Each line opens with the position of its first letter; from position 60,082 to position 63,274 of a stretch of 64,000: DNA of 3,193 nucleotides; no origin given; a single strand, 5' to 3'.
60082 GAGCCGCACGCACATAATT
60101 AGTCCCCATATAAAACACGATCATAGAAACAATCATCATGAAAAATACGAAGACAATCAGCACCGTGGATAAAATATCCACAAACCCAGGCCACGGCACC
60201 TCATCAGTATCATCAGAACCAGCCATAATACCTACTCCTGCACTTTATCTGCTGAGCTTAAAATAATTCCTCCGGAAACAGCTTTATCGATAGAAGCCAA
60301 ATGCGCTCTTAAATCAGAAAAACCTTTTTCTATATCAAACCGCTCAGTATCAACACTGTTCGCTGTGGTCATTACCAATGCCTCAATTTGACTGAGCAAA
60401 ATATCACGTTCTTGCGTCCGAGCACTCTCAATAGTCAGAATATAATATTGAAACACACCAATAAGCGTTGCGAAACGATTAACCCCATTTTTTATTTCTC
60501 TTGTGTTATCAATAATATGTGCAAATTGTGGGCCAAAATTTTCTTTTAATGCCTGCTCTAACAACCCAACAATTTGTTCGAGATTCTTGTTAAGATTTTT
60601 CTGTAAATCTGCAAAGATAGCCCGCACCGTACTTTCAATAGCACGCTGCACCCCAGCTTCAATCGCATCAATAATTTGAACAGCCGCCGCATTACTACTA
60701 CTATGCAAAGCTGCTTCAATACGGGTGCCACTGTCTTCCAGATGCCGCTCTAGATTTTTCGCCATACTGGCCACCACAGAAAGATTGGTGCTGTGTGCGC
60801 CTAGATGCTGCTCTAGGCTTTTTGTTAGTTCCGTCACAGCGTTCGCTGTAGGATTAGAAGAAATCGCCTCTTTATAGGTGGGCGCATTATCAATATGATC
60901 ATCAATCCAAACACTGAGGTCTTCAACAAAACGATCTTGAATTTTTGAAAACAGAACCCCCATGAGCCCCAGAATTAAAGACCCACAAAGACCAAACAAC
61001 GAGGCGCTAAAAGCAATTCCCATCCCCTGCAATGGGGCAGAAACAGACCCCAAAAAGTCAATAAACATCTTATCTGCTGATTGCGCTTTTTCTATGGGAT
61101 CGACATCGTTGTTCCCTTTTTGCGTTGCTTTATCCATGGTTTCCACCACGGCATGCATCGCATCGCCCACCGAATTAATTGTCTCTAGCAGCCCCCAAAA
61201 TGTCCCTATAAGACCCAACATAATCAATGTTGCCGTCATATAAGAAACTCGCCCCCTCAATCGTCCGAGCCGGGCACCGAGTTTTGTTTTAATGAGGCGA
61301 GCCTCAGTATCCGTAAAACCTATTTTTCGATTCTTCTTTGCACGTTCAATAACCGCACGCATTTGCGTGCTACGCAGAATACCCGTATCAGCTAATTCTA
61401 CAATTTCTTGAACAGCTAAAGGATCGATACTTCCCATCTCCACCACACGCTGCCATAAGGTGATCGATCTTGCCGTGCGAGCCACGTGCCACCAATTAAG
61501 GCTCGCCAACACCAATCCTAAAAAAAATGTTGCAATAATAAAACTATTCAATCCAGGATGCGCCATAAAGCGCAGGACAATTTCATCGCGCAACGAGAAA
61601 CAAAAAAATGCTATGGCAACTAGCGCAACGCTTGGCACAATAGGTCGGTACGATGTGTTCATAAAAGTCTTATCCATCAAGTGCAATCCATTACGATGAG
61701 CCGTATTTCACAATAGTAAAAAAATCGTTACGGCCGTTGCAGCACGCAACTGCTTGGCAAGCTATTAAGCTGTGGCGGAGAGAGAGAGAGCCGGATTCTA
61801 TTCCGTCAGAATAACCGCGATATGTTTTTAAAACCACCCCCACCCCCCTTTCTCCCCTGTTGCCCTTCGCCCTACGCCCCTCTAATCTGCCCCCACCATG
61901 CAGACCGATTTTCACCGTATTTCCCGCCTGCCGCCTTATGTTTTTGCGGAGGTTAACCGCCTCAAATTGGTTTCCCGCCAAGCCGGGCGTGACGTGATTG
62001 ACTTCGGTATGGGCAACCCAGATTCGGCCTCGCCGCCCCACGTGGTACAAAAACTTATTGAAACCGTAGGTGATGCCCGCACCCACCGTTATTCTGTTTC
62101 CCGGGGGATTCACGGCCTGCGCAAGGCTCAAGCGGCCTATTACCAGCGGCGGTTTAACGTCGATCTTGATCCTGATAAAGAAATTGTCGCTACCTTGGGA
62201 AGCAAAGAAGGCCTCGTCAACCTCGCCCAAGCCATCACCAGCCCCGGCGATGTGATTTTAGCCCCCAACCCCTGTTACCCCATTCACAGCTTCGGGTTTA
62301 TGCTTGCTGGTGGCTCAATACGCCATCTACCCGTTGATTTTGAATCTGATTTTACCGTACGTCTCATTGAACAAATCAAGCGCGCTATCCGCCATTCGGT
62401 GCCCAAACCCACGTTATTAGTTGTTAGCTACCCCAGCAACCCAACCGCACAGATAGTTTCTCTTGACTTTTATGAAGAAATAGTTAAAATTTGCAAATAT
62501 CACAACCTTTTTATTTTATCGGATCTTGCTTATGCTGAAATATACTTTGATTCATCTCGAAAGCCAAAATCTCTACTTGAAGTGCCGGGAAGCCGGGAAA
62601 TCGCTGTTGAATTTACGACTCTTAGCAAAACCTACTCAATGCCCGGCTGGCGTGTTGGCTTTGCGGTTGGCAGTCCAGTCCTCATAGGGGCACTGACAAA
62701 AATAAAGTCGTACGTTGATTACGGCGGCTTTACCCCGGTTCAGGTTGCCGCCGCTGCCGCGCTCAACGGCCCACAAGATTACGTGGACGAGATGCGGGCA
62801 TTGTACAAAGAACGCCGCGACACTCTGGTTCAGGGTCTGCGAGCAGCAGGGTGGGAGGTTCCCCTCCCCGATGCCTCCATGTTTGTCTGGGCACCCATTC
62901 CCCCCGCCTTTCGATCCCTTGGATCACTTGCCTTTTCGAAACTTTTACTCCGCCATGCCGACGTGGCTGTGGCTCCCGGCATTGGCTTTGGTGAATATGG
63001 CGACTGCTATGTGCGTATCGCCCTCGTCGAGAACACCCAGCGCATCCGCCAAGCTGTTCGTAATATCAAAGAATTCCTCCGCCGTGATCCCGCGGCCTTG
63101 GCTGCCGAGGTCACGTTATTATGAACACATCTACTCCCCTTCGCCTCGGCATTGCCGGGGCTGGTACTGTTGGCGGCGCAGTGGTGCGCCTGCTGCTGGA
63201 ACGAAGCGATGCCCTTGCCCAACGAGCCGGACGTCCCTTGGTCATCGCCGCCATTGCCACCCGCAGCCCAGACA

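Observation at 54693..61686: Type I secretion operon led by a MotA/ExbB-like and MotB-like proton-channel pair, with no substrate gene in cis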

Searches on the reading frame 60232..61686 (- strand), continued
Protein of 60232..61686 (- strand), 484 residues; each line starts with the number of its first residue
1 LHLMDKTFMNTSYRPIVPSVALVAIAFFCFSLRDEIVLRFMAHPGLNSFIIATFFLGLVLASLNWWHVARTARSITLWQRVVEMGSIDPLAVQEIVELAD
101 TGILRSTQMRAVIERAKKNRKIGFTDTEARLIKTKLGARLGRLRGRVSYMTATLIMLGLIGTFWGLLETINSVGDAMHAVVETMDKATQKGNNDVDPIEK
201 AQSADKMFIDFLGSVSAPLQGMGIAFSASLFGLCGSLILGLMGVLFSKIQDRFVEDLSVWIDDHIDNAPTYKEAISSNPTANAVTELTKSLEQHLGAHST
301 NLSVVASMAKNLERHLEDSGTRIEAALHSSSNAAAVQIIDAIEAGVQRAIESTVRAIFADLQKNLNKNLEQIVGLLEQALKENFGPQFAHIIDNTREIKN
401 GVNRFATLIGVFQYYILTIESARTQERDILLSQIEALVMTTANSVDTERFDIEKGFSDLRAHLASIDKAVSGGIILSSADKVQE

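Call 37: fold_search(model_id=the predicted structure, library=pdb)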
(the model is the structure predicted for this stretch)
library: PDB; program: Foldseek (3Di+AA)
matches with E <= 10: 190; with E <= 0.001: 0
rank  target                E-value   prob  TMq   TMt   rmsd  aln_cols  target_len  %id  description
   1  8qyd_A                6.1e-02  0.99  0.27  0.42  23.7       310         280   13  Zorya anti-bacteriophage defense system ZorAB (released 2024-11-06)
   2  8qyh_A                6.4e-02  0.99  0.29  0.46  20.4       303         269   16  Zorya anti-bacteriophage defense system ZorAB ZorA E86A_E89A, Calcium binding site mutation (released 2024-11-06)
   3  8vlw_A                6.7e-02  0.97  0.22  0.37   9.9       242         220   15  TolQ-TolR inner membrane protein complex from Acinetobacter baumannii (released 2025-01-15)
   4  9ynh_A                7.6e-02  0.21  0.11  0.02  46.4       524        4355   11  Full-length human cytoplasmic dynein-1 in phi-like state bound to dynactin-p150glued and LIS1 (released 2026-01-28)
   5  8qyy_A                8.7e-02  0.99  0.27  0.45  10.3       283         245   13  Zorya anti-bacteriophage defense system ZorAB, ZorA delta_435-729, ZorA tail tip deletion. (released 2024-11-06)
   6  5zfp_B                9.9e-02  0.97  0.22  0.39   9.4       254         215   13  Structure of the ExbB/ExbD hexameric complex (released 2018-05-09)
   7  9avi_A                1.7e-01  0.91  0.21  0.38   9.7       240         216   14  TolQ inner membrane protein from Acinetobacter baumannii (released 2025-01-22)
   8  9ddn_E                1.8e-01  0.99  0.24  0.48  10.2       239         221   11  E. coli TolAQR conformation II (released 2025-07-09)
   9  8vvn_D                2.2e-01  0.98  0.26  0.48   7.4       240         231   15  Cryo-EM structure of a type I ZorAB complex from Shewanella sp. strain ANA-3 (released 2025-02-05)
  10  8vlw_B                2.5e-01  0.85  0.22  0.38   9.4       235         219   14  TolQ-TolR inner membrane protein complex from Acinetobacter baumannii (released 2025-01-15)
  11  5zfp_J                2.7e-01  0.90  0.20  0.38  10.1       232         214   13  Structure of the ExbB/ExbD hexameric complex (released 2018-05-09)
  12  7jh6_A                3.2e-01  1.00  0.27  0.64   5.0       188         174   15  De novo designed two-domain di-Zn(II) and porphyrin-binding protein (released 2020-12-09)
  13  9ddm_C                3.2e-01  0.98  0.25  0.51  10.2       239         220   12  E. coli TolAQR conformation I (released 2025-07-09)
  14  8vvn_C                3.3e-01  0.96  0.26  0.48   7.6       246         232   17  Cryo-EM structure of a type I ZorAB complex from Shewanella sp. strain ANA-3 (released 2025-02-05)
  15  9ddo_B                3.5e-01  0.54  0.16  0.27  11.8       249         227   15  E. coli TonB-ExbBD TonB bound to ExbB chain C (released 2025-07-09)
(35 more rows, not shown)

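Call 39: search_protein_families(library=pfam, alignment_id=A1, max_evalue=0.01)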
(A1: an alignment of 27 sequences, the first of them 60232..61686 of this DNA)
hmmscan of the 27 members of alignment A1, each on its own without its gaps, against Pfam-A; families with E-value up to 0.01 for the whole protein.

A. member 1, window:60232-61686:- (484 aa): 4 families
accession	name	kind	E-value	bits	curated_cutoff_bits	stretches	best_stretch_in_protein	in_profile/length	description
PF01618.21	MotA_ExbB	-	0.00022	21.4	22.9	0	147-180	49-86/127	MotA/TolQ/ExbB proton channel family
PF21822.3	Phage_TAC_15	-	0.0022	18.9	22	1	286-389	21-121/127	Phage tail assembly chaperone protein, TAC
PF21893.1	DUF6918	-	0.0068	17.3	27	0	250-381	11-138/141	Family of unknown function (DUF6918)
PF20428.3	Sey1_3HB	-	0.0095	15.3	24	0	257-390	37-168/419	Sey1 three-helix bundle domain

B. families by the number of members that match (of 27 scanned): 10 families
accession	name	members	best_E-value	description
PF01618.21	MotA_ExbB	24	0.00016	MotA/TolQ/ExbB proton channel family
PF21822.3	Phage_TAC_15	2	0.0022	Phage tail assembly chaperone protein, TAC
PF21893.1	DUF6918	2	0.0068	Family of unknown function (DUF6918)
PF19901.4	DUF6374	1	1.1e-05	Family of unknown function (DUF6374)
PF05531.17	NPV_P10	1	0.0004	Nucleopolyhedrovirus P10 protein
PF04902.17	Nab1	1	0.0019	Conserved region in Nab1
PF04513.17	Baculo_PEP_C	1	0.0031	Baculovirus polyhedron envelope protein, PEP, C terminus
PF04108.17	ATG17_like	1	0.0062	Autophagy protein ATG17-like domain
PF18982.5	JetA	1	0.0081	Wadjet protein JetA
PF20428.3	Sey1_3HB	1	0.0095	Sey1 three-helix bundle domain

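Call 43: search_protein_families(library=pfam, proteins=[L006:13618-14661:+, L009:13477-14868:+, L019:13929-15242:+, L017:13732-14760:+], max_evalue=0.001)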
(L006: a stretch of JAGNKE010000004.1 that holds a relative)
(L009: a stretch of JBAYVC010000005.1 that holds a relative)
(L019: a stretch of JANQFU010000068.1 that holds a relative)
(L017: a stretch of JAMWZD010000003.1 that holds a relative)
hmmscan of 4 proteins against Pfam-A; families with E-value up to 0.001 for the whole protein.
L006:13618-14661:+ (347 aa): 0 families

L009:13477-14868:+ (463 aa): 0 families

L019:13929-15242:+ (437 aa): 0 families

L017:13732-14760:+ (342 aa): 0 families

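Call 51: search_protein_families(library=ncbifam, proteins=[L035:9905-11044:+, L035:11041-12591:+, L035:8311-9855:+, L006:11430-12179:+, L006:9950-11416:+, L006:1673-3889:-, L006:12169-13521:+, L006:390-1676:-], max_evalue=0.01)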
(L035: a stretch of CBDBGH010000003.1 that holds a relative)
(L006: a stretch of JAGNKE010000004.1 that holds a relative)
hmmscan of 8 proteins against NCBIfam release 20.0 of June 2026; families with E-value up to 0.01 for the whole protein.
L035:9905-11044:+ (379 aa): 1 family
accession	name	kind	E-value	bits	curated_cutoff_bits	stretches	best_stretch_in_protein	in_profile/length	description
NF033915.0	antiphage_ZorA_2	subfamily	0.00019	20.6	100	1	131-221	112-192/383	anti-phage ZorAB system protein ZorA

L035:11041-12591:+ (516 aa): 34 families (the best 25 are shown)
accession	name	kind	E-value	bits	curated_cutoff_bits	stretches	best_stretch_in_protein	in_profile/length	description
NF000848.1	PRK00074.1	equivalog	8.1e-229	760.4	400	1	5-516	1-512/512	glutamine-hydrolyzing GMP synthase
TIGR00884.1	guaA_Cterm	equivalog_domain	1.1e-136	455.2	338.75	1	204-516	2-310/310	glutamine-hydrolyzing GMP synthase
TIGR00888.1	guaA_Nterm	equivalog_domain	7e-66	221.2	172.15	1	5-195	1-187/188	glutamine-hydrolyzing GMP synthase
NF001975.0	PRK00758.1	equivalog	4.3e-41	140.5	198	1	4-190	3-180/185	GMP synthase subunit A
NF011201.0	PRK14607.1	equivalog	1.2e-17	63.8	670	1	42-190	40-187/534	bifunctional anthranilate synthase component II/anthranilate phosphoribosyltransferase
NF010081.0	PRK13566.1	equivalog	2.4e-16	59.2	645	1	3-194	529-722/729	anthranilate synthase component I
TIGR00566.1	trpG_papA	subfamily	7.6e-16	58.4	121.05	1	42-191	39-192/192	glutamine amidotransferase of anthranilate synthase or aminodeoxychorismate synthase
NF006562.0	PRK09065.1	equivalog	1.8e-15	57.1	205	1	49-177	59-192/242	glutamine amidotransferase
NF005946.0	PRK08007.1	equivalog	7.4e-15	54.9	332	1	24-191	21-187/187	aminodeoxychorismate synthase component 2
NF005799.0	PRK07649.1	equivalog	2.3e-14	53.4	327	1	43-192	40-188/195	aminodeoxychorismate/anthranilate synthase component II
NF005849.0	PRK07765.1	equivalog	3.4e-13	49.3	308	1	49-211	49-210/219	aminodeoxychorismate/anthranilate synthase component II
NF005458.0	PRK07053.1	equivalog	7.7e-13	48.4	250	1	72-179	80-184/234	glutamine amidotransferase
TIGR01815.1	TrpE-clade3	equivalog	8.9e-13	47.1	739.15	1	3-193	517-709/717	anthranilate synthase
NF005271.0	PRK06774.1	equivalog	1.5e-12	47.3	340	1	42-190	39-190/191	aminodeoxychorismate synthase component II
NF006462.0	PRK08857.1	equivalog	2.7e-12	46.7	345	1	6-191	3-192/193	aminodeoxychorismate/anthranilate synthase component II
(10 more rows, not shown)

L035:8311-9855:+ (514 aa): 2 families
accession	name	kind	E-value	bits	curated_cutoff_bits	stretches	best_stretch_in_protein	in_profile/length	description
TIGR03789.1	pdsO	hypoth_equivalog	0.0026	17.4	152.2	1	433-498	156-220/243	sortase-associated OmpA-like protein PdsO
NF053612.1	anchor_PA1041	equivalog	0.0029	17.6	250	1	424-498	139-210/236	PA1041 family peptidoglycan-binding anchor lipoprotein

L006:11430-12179:+ (249 aa): 3 families
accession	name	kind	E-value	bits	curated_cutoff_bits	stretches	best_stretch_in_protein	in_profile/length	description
NF006543.0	PRK09039.1-2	equivalog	1.1e-08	35.2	305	1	2-169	4-169/350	peptidoglycan -binding protein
NF006544.0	PRK09039.1-3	equivalog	0.00056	19.6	362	1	6-169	7-161/343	peptidoglycan -binding protein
NF006545.0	PRK09039.1-4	equivalog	0.00058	19.6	372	1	5-67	6-68/342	peptidoglycan -binding protein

L006:9950-11416:+ (488 aa): 0 families

L006:1673-3889:- (738 aa): 189 families (the best 25 are shown)
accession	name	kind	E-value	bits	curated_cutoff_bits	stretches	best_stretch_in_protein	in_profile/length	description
TIGR03375.1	type_I_sec_LssB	subfamily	1.4e-210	701.2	693.1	1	39-728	1-693/696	type I secretion system permease/ATPase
TIGR01846.1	type_I_sec_HlyB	subfamily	1.6e-115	387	725.55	1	43-728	3-683/694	type I secretion system permease/ATPase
TIGR01842.1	type_I_sec_PrtD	subfamily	5.6e-97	325.5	510.15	1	187-727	9-544/544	type I secretion system permease/ATPase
TIGR03796.1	NHLM_micro_ABC1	equivalog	3.2e-85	286.8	853.3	1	91-728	64-703/710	NHLP family bacteriocin export ABC transporter peptidase/permease/ATPase subunit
TIGR01193.1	bacteriocin_ABC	subfamily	2.2e-76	257.9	523.85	1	188-728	160-700/708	peptide cleavage/export ABC transporter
TIGR03797.1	NHLM_micro_ABC2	equivalog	2.2e-74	251.2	709.4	1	186-728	138-676/686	NHLP bacteriocin export ABC transporter permease/ATPase subunit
TIGR02203.1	MsbA_lipidA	equivalog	5.1e-70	236.6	602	1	221-728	52-560/572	lipid A export permease/ATP-binding protein MsbA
TIGR02857.1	CydD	equivalog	2.9e-69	234.4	435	1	189-708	8-528/529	thiol reductant ABC exporter subunit CydD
TIGR02868.1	CydC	equivalog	3.4e-68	230.6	329.05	1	289-696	120-529/530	thiol reductant ABC exporter subunit CydC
NF008364.0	PRK11160.1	equivalog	6.4e-64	216.5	630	1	292-726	130-564/575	heme ABC transporter ATP-binding protein/permease CydC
NF045513.1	HepA_fam_ABC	equivalog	6.6e-64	216.4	725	1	309-728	181-600/610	heterocyst formation ABC transporter subunit HepA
TIGR00958.1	3a01208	subfamily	2.2e-63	214.7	874.6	1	184-723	161-700/711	antigen peptide transporter 2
TIGR02204.1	MsbA_rel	hypoth_equivalog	9.8e-63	212.7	780.4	1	316-726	157-564/576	ABC transporter, permease/ATP-binding protein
NF010178.0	PRK13657.1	equivalog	9e-59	199.4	733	1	407-727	241-560/588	glucan ABC transporter ATP-binding protein/ permease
NF052233.1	CphA_assoc_ABC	equivalog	2.2e-58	198.3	880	1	238-729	244-735/766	cyanophycin metabolism-associated ABC transporter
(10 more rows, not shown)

L006:12169-13521:+ (450 aa): 4 families
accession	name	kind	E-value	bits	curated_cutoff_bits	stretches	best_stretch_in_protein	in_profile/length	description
TIGR01844.1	type_I_sec_TolC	subfamily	7.3e-47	160.3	225.15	1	39-444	3-403/414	TolC family outer membrane protein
TIGR01845.1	outer_NodT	subfamily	1.1e-09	37.6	210.05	1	41-439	59-458/460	efflux transporter outer membrane subunit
NF007002.0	PRK09465.1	equivalog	4.1e-09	35.5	495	0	46-171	31-146/460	outer membrane channel protein TolC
NF045679.1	DiMtlExpIhpA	equivalog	1.9e-07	30.1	650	1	108-236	87-215/424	divalent metal ion exporter subunit IhpA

L006:390-1676:- (428 aa): 11 families
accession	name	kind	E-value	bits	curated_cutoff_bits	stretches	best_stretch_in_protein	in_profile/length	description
TIGR01843.1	type_I_hlyD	subfamily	1.2e-102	344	208.65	1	19-427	7-421/422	HlyD family type I secretion periplasmic adaptor subunit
TIGR00998.1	8a0101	subfamily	5.6e-19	68.3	390.8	1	20-364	6-284/334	EmrA/EmrK family multidrug efflux transporter periplasmic adaptor subunit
TIGR03794.1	NHLM_micro_HlyD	equivalog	4.8e-16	58.7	156.2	1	20-369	23-344/421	NHLP bacteriocin system secretion protein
TIGR01730.1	RND_mfp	subfamily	2.2e-15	56.4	94.9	2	259-408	113-250/322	efflux RND transporter periplasmic adaptor subunit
TIGR01000.1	bacteriocin_acc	subfamily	2.6e-12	46.4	258.85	2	233-408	269-444/457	bacteriocin secretion accessory protein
TIGR02971.1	heterocyst_DevB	subfamily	2.9e-12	46.7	129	1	43-389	1-315/327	ABC exporter membrane fusion protein, DevB family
NF007785.0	PRK10476.1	equivalog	2.1e-07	30.1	376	1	233-373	166-296/347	multidrug transporter subunit MdtN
NF007850.1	PRK10559.1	equivalog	0.00016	20.9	400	0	266-368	133-233/303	p-hydroxybenzoic acid efflux pump subunit AaeA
NF011715.0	PRK15136.1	equivalog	0.00057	18.6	563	0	229-350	168-283/390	multidrug efflux MFS transporter periplasmic adaptor subunit EmrA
TIGR02169.1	SMC_prok_A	equivalog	0.0018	16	729.4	1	86-282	731-924/1165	chromosome segregation protein SMC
NF007132.1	PRK09578.1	equivalog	0.0048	15.7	512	0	61-102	71-112/396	MexX/AxyX family multidrug efflux RND transporter periplasmic adaptor subunit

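Call 59: find_related_loci(query=A4, collection=genome_contigs, flank=8000)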
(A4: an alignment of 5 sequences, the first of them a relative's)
Query A4 (130 aa) in genome_contigs; peptide patterns used: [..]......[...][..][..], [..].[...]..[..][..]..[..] (x = any residue, [..] = any of these).
25 stretches matched a pattern; 6 encode a relative of the query (tblastn E <= 1e-3); 6 distinct loci.
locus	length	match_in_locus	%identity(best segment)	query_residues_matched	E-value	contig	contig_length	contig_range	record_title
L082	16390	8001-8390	100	1-130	2e-84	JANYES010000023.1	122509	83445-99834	MAG: Alphaproteobacteria bacterium isolate 338R_metabinner_4 338R_k141_1071654, whole genome shotgun sequence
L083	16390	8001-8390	75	3-129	3e-63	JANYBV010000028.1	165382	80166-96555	MAG: Alphaproteobacteria bacterium isolate 336R_metabinner_1_sub 336R_k141_1518619, whole genome shotgun sequence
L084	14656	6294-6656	53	9-129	6e-40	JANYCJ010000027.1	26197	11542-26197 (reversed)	MAG: Alphaproteobacteria bacterium isolate 336R_metabinner_139 336R_k141_411583, whole genome shotgun sequence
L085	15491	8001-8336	45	3-114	2e-31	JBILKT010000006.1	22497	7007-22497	MAG: Alphaproteobacteria bacterium isolate ME2017-07-14_3300042517_group7_bin76 Rohwer_bin1897_scaffold_746_c1, whole ge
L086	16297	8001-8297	43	8-106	3e-29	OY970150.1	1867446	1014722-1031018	MAG: uncultured Alphaproteobacteria bacterium isolate MFD03250.bin.c.7 genome assembly, chromosome: 1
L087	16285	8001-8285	38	7-99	6e-12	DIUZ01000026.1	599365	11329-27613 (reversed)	MAG TPA_asm: Micavibrio sp. UBA6145 UBA6145_contig_619, whole genome shotgun sequence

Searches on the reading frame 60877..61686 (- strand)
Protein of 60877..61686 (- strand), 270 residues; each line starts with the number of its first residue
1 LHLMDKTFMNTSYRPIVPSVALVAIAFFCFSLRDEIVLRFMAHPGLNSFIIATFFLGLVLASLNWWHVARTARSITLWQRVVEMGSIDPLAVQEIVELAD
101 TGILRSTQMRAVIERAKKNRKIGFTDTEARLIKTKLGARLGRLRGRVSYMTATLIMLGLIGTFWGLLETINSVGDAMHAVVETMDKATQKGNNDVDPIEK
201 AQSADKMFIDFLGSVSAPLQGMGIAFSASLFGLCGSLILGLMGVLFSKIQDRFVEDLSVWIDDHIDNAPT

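Call 73: search_protein_representatives(protein=window:60877-61686:-)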
Query: 270 residues. Proteins with E-value up to 0.001 (for the whole library): 1205; up to 1e-10: 398; up to 1e-30: 30. The best 150 are listed.
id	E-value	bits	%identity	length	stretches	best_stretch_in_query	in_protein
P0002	3.7e-141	485.2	84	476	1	9-269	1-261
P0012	4.4e-43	163.9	41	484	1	22-266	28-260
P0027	2.3e-38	148.4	41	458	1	23-265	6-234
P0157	1.0e-37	146.3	39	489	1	17-266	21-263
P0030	3.2e-37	144.7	38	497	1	14-266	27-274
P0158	3.4e-37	144.6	40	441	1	22-266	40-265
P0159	1.1e-36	142.9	40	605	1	23-266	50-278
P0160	2.0e-36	142.1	39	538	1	20-266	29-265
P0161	5.8e-36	140.6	41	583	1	15-265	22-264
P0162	1.2e-35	139.5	41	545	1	26-266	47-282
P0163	4.3e-35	137.7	40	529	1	16-266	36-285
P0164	5.6e-35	137.3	38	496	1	9-266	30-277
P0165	7.7e-35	136.9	38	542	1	23-265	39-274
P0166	1.1e-33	133.1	41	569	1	22-266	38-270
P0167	1.6e-33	132.6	43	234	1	15-240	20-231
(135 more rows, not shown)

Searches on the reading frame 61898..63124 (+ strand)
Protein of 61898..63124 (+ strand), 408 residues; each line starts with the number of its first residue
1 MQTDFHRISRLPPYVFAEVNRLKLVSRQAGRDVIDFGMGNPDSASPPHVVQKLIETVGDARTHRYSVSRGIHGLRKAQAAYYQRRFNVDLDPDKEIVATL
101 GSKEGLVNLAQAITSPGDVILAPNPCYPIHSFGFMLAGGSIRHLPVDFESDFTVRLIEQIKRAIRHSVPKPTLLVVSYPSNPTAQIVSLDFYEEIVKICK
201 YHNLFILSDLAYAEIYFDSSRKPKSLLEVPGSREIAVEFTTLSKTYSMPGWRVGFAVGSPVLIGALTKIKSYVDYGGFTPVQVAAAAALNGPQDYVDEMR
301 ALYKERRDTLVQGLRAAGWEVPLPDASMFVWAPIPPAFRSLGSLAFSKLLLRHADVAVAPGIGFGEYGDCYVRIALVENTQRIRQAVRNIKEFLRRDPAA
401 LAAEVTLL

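Call 27: find_encoding_contigs(protein=window:61898-63124:+, flank=10000, max_places=4)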
Protein window:61898-63124:+ (408 aa): no gene with exactly this product is on record in the collection.

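Call 82: search_protein_families(library=pfam, proteins=[window:61898-63124:+], max_evalue=0.001)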
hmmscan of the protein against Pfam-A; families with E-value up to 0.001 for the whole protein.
window:61898-63124:+ (408 aa): 1 family
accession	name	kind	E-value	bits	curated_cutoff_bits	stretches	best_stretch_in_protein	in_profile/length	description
PF00155.27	Aminotran_1_2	-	2e-61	208.7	19.7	1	32-389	2-360/361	Aminotransferase class I and II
